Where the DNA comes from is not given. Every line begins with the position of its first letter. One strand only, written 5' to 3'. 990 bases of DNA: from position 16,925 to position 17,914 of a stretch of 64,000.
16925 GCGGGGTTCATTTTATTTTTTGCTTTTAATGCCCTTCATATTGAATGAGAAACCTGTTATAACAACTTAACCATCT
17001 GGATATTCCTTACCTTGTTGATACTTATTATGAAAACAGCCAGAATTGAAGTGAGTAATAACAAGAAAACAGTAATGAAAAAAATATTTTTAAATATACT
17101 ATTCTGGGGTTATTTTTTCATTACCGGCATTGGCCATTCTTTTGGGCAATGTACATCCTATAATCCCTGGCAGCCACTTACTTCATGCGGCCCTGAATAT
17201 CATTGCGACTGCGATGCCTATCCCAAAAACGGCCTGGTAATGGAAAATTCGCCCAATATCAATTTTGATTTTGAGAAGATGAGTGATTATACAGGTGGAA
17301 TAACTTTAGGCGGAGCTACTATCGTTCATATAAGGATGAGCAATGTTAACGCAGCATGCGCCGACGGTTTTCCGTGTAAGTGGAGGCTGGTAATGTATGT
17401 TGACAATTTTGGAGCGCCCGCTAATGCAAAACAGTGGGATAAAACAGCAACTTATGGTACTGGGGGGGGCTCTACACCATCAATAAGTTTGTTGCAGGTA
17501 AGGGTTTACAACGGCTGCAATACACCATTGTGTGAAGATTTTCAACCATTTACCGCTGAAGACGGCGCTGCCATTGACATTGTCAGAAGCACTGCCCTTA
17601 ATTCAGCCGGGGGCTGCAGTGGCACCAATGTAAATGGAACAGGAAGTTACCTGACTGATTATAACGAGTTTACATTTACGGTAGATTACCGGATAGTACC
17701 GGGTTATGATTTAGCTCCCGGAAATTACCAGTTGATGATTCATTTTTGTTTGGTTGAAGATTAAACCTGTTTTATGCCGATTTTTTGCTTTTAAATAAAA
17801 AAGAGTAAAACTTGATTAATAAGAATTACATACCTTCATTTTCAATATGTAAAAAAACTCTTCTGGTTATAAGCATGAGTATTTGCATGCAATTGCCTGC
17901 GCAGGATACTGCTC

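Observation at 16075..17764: Paralogous subunit genes share a C-terminal DYRIVPG motif, with the first followed by a strong terminator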

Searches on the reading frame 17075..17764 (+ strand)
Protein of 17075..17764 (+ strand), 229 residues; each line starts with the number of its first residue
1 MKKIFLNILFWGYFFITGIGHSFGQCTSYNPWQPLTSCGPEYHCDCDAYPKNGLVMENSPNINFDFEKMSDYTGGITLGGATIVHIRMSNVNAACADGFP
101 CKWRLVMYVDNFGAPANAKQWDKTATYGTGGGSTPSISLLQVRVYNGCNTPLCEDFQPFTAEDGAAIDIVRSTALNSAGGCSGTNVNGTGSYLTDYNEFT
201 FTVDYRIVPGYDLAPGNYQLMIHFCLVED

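Call 3: search_protein_families(library=pfam, proteins=[window:17075-17764:+], max_evalue=1)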
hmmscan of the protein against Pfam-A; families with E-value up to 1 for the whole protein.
window:17075-17764:+ (229 aa): 0 families

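Call 4: search_protein_families(library=ncbifam, proteins=[window:17075-17764:+], max_evalue=1)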
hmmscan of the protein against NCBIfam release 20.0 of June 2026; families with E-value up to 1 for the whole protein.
window:17075-17764:+ (229 aa): 0 families

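Call 20: search_solved_structures(query=window:17075-17764:+, max_evalue=10, show_alignments=2)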
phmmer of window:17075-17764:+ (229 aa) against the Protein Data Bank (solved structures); distinct sequences matched with E-value up to 10: 4.
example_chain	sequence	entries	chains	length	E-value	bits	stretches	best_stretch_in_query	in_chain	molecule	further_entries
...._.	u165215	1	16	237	6.4e-05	26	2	47-86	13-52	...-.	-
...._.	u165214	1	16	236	0.0066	19.4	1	47-86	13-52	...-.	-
4acy_A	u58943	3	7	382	0.7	12.8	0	80-150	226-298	ENDO-ALPHA-MANNOSIDASE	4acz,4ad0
4acz_B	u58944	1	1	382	0.7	12.8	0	80-150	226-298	ENDO-ALPHA-MANNOSIDASE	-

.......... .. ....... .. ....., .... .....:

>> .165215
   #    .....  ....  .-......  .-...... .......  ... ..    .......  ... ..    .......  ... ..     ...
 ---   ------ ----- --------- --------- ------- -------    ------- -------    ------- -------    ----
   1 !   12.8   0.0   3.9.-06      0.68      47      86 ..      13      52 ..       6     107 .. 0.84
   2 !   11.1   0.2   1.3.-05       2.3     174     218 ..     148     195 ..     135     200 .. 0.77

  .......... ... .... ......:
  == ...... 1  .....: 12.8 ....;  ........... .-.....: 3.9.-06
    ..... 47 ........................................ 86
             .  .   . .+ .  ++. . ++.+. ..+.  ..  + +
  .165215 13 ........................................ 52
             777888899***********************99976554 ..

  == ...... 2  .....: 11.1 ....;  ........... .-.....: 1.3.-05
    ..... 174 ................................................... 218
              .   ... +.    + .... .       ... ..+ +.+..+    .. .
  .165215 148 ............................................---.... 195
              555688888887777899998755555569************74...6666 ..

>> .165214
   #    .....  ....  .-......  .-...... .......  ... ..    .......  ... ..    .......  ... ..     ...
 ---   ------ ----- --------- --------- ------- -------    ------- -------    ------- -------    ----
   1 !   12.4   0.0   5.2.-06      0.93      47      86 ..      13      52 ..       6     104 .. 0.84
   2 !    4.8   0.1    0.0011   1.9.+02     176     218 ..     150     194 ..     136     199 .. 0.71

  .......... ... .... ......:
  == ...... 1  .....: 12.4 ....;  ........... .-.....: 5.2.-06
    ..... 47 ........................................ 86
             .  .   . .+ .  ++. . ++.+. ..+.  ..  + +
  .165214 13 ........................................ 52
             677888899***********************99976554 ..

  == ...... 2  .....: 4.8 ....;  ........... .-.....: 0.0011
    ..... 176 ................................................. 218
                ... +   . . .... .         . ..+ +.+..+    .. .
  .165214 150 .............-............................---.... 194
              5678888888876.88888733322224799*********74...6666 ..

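Call 44: find_homologous_proteins(query=A4, max_evalue=0.00001)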
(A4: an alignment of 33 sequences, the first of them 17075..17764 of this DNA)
Query A4 (33 sequences) (229 aa, profile of the alignment): 57 proteins with E <= 0.00001 among 2322 candidates.
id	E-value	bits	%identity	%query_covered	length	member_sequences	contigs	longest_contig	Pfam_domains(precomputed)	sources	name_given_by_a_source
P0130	1.3e-82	294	47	88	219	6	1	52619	-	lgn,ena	-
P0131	1.6e-82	294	47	88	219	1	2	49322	-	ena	-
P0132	2.1e-82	294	46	88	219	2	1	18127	-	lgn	-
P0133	6.8e-82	292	45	88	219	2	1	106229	-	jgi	jgi:hypothetical protein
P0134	1.2e-81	291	44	99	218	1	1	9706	-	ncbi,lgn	-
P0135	3.2e-81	290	47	88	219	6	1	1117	-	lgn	-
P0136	3.3e-81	290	44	94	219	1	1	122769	-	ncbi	-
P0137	6.6e-81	289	42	100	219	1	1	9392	-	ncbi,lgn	-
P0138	2.0e-80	287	44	94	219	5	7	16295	-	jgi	jgi:hypothetical protein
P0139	6.8e-80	285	44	88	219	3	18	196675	-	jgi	jgi:hypothetical protein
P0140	3.4e-78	280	45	85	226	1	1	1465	-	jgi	jgi:hypothetical protein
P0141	3.6e-70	254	47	77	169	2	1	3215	-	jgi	jgi:hypothetical protein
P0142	1.4e-69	252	100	100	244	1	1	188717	-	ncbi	ncbi:MAG: hypothetical protein ACLQQ4_11490 [Bacteroidia bacterium]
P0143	1.8e-67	245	62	94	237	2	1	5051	-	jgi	-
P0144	2.4e-67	244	45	100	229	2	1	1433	-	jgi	jgi:hypothetical protein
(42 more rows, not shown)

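Call 60: predict_structure(alignment_id=A5)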
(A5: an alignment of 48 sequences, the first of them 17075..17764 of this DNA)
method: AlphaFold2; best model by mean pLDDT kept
length: 229 residues; sequences in the alignment: 48
mean_pLDDT: 77.4   pTM: 0.72
mean pLDDT of the five models: 77.4, 71.1, 69.2, 68.9, 65.0
residues with pLDDT >= 90: 45; 70-90: 120; 50-70: 48; < 50: 16
segments of 3 or more residues with pLDDT < 50: 23-36
pLDDT, mean of each block of 10 residues (from residue 1): 81 75 39 47 57 78 89 91 84 66 84 70 87 90 86 77 70 78 77 89 92 91 83
secondary structure, 60 per line:
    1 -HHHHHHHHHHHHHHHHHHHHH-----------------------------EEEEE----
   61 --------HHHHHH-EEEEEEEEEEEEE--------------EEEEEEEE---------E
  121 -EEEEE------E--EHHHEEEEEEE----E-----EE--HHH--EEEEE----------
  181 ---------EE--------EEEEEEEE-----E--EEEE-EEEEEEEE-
elements in order: H2-22 E52-56 H69-74 E76-88 E103-110 E122-126 E140-146 E166-170 E200-207 E216-219 E221-228

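Call 64: fold_search(model_id=the predicted structure, library=pdb)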
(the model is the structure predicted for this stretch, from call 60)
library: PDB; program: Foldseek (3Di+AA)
matches with E <= 10: 574; with E <= 0.001: 2
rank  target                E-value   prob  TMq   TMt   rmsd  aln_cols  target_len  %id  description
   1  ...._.                7.2e-09  1.00  0.52  0.51   7.0       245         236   20  Cryo-EM structure of TLP-1a (released 2024-11-13)
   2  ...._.                1.9e-08  1.00  0.53  0.51   7.7       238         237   22  Cryo-EM structure of TLP-1b (released 2024-11-13)
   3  8psv_A                3.3e-03  0.97  0.31  0.40   8.0       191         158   11  2.7 A cryo-EM structure of in vitro assembled type 1 pilus rod (released 2024-04-10)
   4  1qun_B                3.3e-03  0.95  0.29  0.25   7.1       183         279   15  X-RAY STRUCTURE OF THE FIMC-FIMH CHAPERONE ADHESIN COMPLEX FROM UROPATHOGENIC E.COLI (released 1999-08-31)
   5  5jqi_B                3.5e-03  0.97  0.29  0.26   6.9       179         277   13  Crystal structure of FimH A62S from E. coli UTI89 bound to FimG N-terminal extension (released 2017-02-22)
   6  1kiu_B                3.7e-03  0.93  0.29  0.25   7.4       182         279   13  FimH adhesin Q133N mutant-FimC chaperone complex with methyl-alpha-D-mannose (released 2002-06-05)
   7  5iqo_A                4.9e-03  0.97  0.31  0.46   6.0       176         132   10  Crystal structure of the E. coli type 1 pilus subunit FimG (engineered variant with substitutions Q134E and S138E; N-t (released 2016-07-06)
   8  2j2z_B                4.9e-03  0.92  0.31  0.41   7.5       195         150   14  X-Ray Structure of the Chaperone PapD in complex with the Pilus terminator subunit PapH at 2.3 Angstrom resolution (released 2006-11-08)
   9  5iqm_A                6.5e-03  0.93  0.28  0.40   6.7       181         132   10  Crystal structure of the E. coli type 1 pilus subunit FimG (engineered variant with substitution Q134E; N-terminal Fim (released 2016-07-06)
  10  6swh_E                6.9e-03  0.90  0.29  0.38   7.9       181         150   10  Crystal structure of the ternary complex between the type 1 pilus proteins FimC, FimI and FimA from E. coli (released 2020-10-07)
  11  7b0x_I                6.9e-03  0.87  0.27  0.38   9.1       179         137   11  Crystal structure of the ternary complex of the E. coli type 1 pilus proteins FimC, FimI and the N-terminal domain of  (released 2021-12-08)
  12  6erj_A                7.3e-03  0.91  0.29  0.37   8.0       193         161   10  Self-complemented FimA subunit from Salmonella enterica (released 2019-01-30)
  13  3jwn_G                7.7e-03  0.97  0.32  0.45   6.3       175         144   10  Complex of FimC, FimF, FimG and FimH (released 2010-06-16)
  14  7b0w_I                7.7e-03  0.87  0.28  0.39   8.3       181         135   10  Crystal structure of the E. coli type 1 pilus assembly inhibitor FimI bound to FimC (released 2021-12-08)
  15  3jwn_H                1.0e-02  0.89  0.28  0.24   7.4       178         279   15  Complex of FimC, FimF, FimG and FimH (released 2010-06-16)
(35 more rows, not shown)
